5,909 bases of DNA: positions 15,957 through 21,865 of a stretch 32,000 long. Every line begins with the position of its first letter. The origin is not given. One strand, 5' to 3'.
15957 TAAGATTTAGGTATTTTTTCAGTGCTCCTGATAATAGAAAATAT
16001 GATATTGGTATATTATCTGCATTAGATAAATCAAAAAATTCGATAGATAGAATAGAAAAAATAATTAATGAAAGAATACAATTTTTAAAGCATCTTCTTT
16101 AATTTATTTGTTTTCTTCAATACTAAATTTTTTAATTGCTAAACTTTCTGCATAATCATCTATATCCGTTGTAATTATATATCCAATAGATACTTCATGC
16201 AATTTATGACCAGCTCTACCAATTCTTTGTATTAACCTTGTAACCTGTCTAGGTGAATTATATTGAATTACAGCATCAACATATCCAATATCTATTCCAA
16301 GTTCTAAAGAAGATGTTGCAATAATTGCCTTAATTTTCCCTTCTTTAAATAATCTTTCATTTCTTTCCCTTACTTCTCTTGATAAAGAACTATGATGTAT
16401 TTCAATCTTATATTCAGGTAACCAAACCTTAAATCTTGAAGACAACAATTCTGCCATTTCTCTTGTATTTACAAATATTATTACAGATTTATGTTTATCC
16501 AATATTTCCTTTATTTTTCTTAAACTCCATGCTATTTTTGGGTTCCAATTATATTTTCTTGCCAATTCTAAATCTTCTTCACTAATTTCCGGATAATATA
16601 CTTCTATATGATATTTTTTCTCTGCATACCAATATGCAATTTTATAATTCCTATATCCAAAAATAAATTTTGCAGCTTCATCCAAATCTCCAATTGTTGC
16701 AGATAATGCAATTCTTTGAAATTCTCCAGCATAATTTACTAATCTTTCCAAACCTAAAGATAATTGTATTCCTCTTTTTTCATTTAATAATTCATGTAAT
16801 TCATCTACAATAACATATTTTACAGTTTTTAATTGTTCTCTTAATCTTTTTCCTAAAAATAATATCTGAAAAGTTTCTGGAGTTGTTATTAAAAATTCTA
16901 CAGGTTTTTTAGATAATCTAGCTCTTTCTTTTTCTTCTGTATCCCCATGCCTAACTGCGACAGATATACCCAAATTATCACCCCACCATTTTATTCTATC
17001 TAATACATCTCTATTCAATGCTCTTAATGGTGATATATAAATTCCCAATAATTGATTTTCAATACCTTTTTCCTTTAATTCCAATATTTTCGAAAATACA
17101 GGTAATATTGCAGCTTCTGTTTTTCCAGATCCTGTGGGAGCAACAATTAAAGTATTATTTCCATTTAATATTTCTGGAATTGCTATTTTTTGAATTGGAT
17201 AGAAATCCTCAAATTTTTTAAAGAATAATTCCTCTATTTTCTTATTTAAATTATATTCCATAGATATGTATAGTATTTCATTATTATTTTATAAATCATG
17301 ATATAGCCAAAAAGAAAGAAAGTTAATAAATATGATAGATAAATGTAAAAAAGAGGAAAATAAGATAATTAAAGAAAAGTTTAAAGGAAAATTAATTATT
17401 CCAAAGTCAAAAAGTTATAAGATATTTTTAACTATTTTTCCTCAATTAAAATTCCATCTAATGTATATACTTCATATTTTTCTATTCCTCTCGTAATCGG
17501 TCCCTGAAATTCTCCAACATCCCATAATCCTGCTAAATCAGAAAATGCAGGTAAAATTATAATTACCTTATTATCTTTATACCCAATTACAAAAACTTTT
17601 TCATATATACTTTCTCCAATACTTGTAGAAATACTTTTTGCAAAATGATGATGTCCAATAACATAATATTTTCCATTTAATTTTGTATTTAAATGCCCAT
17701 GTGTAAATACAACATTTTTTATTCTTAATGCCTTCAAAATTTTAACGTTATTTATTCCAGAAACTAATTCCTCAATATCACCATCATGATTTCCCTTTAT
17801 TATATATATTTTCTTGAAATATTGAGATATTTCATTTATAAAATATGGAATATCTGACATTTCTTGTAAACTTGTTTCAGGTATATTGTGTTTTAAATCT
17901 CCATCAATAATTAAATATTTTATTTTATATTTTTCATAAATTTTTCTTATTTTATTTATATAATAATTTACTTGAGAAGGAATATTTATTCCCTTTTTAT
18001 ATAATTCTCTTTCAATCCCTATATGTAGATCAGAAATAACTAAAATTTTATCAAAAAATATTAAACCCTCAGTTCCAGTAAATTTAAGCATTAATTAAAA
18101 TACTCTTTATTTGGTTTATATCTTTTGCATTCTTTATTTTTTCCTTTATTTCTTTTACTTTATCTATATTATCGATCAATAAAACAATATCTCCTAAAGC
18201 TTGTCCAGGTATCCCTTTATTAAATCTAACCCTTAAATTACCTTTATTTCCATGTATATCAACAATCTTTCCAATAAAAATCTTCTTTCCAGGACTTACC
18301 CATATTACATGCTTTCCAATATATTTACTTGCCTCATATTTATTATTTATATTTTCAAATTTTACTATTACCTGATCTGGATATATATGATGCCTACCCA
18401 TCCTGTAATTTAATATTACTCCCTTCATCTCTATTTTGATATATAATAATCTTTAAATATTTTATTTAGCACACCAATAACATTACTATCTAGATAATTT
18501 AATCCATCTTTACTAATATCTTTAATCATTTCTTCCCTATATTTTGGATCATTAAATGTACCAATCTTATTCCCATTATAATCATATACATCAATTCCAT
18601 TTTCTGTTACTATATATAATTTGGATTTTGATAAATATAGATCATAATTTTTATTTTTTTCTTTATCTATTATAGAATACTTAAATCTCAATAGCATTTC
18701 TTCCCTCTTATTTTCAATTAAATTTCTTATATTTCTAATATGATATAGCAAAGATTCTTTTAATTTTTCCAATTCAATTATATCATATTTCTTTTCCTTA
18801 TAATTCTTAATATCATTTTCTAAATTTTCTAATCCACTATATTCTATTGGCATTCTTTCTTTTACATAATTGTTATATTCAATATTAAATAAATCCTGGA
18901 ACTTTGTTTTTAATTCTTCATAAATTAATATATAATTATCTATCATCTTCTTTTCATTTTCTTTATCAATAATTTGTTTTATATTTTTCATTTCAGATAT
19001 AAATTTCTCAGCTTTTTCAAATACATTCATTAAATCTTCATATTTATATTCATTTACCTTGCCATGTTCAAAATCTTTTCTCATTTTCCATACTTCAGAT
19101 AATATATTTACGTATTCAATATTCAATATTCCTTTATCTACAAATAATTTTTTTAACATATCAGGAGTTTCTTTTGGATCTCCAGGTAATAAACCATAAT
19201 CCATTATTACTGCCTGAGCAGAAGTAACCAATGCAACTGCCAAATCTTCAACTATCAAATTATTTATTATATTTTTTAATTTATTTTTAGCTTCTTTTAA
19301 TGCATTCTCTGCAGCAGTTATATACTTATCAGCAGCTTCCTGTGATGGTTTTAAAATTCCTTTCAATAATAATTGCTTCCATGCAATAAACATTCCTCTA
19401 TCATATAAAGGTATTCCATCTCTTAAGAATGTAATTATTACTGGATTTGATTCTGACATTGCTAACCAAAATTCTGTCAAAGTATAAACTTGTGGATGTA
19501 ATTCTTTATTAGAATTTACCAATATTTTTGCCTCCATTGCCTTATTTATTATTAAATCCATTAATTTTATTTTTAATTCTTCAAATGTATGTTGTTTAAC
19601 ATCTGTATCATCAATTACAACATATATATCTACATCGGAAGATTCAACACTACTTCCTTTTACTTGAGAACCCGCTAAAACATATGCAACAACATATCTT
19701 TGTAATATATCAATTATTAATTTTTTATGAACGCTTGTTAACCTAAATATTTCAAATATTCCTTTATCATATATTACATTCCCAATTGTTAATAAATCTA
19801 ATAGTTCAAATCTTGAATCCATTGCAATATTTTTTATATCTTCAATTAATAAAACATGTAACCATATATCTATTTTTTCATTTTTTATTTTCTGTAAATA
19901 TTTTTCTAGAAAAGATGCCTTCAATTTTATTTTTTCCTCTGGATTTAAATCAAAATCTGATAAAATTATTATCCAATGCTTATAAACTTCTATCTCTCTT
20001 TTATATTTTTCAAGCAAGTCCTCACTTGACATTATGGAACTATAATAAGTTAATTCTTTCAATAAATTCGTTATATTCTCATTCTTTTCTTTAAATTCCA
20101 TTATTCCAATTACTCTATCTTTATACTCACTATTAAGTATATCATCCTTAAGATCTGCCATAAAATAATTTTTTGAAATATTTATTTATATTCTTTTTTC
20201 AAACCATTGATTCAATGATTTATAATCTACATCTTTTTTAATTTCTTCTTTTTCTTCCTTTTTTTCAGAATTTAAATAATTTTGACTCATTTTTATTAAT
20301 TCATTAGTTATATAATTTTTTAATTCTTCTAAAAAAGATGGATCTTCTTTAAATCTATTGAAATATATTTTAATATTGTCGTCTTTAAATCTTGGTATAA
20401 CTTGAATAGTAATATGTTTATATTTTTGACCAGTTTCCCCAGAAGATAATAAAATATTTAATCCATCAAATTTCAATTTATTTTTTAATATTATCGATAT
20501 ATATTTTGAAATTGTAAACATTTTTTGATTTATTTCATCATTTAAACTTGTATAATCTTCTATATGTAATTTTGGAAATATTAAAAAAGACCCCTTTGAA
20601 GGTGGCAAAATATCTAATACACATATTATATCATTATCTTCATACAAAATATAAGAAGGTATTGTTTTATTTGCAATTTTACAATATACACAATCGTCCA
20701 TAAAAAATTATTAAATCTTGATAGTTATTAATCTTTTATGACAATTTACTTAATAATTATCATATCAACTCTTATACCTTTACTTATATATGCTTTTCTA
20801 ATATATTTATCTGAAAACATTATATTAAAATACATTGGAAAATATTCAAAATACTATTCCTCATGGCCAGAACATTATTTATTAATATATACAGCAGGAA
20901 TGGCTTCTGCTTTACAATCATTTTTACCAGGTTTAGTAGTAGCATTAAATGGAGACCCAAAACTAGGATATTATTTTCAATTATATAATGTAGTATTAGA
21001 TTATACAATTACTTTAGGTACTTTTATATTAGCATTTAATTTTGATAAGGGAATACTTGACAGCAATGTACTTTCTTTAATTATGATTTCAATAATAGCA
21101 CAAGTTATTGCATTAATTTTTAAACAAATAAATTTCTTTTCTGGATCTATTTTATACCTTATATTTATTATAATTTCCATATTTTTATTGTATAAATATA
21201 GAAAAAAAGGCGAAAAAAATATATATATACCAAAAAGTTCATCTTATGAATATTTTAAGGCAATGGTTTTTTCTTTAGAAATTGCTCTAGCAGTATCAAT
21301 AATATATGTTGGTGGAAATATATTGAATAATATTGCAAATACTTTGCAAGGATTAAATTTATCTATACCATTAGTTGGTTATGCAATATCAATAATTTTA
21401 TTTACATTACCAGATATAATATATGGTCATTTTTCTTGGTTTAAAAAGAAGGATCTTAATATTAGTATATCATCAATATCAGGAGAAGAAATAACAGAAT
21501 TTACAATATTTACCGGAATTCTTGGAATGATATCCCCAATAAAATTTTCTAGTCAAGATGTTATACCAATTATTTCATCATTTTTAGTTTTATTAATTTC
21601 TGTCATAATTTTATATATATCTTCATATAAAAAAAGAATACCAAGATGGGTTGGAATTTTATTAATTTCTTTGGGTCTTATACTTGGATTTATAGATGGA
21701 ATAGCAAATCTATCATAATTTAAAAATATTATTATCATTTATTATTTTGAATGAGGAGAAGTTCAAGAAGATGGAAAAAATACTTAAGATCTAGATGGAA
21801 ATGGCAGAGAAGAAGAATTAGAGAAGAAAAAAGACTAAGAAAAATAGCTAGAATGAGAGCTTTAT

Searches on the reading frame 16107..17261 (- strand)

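Call 39: search_protein_families(library=pfam, proteins=[window:16107-17261:-], max_evalue=0.001)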
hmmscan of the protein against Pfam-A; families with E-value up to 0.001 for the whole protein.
window:16107-17261:- (385 aa): 4 families
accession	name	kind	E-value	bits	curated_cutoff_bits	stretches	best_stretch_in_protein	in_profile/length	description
PF00270.35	DEAD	-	4.3e-42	144.1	26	1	21-192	1-163/167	DEAD/DEAH box helicase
PF00271.37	Helicase_C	-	5e-25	88.3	23.5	1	248-351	4-107/110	Helicase conserved C-terminal domain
PF04851.21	ResIII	-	5e-12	46.5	22.5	1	21-190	5-162/164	Type III restriction enzyme, res subunit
PF22590.2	Cas3-like_C_2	-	3.4e-05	24.5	27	1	258-350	3-101/106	CRISPR-associated nuclease/helicase Cas3, C-terminal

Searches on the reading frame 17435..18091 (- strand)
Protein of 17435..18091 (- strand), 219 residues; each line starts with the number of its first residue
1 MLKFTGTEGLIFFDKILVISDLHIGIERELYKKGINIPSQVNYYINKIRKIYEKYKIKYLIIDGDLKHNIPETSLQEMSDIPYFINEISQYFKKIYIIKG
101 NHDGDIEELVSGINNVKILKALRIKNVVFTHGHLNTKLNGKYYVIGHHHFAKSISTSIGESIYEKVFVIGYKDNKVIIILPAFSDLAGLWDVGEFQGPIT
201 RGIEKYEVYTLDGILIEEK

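Call 39: search_protein_families(library=pfam, proteins=[window:17435-18091:-], max_evalue=0.001)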
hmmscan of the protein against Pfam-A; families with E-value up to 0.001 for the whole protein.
window:17435-18091:- (219 aa): 2 families
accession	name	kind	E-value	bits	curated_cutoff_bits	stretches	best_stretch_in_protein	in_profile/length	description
PF00149.33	Metallophos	-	2.6e-10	41.5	21.5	1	15-149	2-116/191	Calcineurin-like phosphoesterase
PF12850.12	Metallophos_2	-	1.4e-05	25.6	27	1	15-152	2-120/154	Calcineurin-like phosphoesterase superfamily domain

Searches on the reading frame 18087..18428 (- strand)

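Call 40: search_protein_families(library=pfam, proteins=[window:18087-18428:-], max_evalue=0.001)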
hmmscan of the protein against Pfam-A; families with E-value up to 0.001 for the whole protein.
window:18087-18428:- (114 aa): 2 families
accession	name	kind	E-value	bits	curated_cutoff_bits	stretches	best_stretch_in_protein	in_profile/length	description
PF01247.24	Ribosomal_L35Ae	-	1.6e-17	63.9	27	1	1-82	3-92/95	Ribosomal protein L35Ae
PF01782.24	RimM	-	3.3e-08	34.1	23.5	0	52-102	2-51/84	RimM N-terminal domain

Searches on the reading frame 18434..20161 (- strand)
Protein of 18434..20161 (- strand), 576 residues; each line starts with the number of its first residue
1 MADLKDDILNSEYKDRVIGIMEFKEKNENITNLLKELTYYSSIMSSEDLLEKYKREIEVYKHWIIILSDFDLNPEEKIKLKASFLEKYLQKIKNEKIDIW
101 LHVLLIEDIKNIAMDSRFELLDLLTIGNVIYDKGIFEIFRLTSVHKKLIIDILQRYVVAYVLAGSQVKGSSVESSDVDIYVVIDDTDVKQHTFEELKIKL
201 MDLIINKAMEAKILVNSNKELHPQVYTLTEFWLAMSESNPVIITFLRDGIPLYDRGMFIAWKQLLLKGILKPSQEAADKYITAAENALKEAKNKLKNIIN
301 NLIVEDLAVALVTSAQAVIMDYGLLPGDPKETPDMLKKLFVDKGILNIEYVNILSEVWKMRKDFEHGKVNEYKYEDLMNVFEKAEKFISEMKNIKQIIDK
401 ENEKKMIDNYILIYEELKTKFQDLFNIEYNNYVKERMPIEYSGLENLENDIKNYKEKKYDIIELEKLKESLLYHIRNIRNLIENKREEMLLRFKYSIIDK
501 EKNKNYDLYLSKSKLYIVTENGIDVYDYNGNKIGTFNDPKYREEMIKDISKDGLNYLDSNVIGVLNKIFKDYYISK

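Call 40: search_protein_families(library=pfam, proteins=[window:18434-20161:-], max_evalue=0.001)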
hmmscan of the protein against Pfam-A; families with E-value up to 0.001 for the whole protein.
window:18434-20161:- (576 aa): 1 family
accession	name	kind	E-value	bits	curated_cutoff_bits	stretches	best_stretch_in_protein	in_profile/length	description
PF18765.7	Polbeta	-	6.2e-06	26.7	26.9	1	149-224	3-79/93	Polymerase beta, Nucleotidyltransferase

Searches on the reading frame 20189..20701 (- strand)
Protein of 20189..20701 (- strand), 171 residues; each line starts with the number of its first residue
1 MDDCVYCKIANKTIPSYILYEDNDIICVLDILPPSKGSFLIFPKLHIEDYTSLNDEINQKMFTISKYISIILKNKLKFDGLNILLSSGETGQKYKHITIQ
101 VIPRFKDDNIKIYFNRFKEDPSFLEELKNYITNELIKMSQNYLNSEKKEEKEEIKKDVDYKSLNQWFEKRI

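Call 40: search_protein_families(library=pfam, proteins=[window:20189-20701:-], max_evalue=0.001)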
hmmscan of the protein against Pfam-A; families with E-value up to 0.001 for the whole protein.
window:20189-20701:- (171 aa): 2 families
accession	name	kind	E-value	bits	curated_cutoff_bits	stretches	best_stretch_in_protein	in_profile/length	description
PF01230.28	HIT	-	6.6e-12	46.4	21.5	1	12-106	2-97/98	HIT domain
PF11969.13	DcpS_C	-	1.2e-08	35.8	24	1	4-77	2-75/114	Scavenger mRNA decapping enzyme C-term binding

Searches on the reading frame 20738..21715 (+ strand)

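Call 40: search_protein_families(library=pfam, proteins=[window:20738-21715:+], max_evalue=0.001)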
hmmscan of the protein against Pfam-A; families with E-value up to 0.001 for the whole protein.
window:20738-21715:+ (326 aa): 1 family
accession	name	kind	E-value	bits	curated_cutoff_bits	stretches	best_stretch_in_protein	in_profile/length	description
PF01699.29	Na_Ca_ex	-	9e-06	26.2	24.9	1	182-312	6-141/151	Sodium/calcium exchanger protein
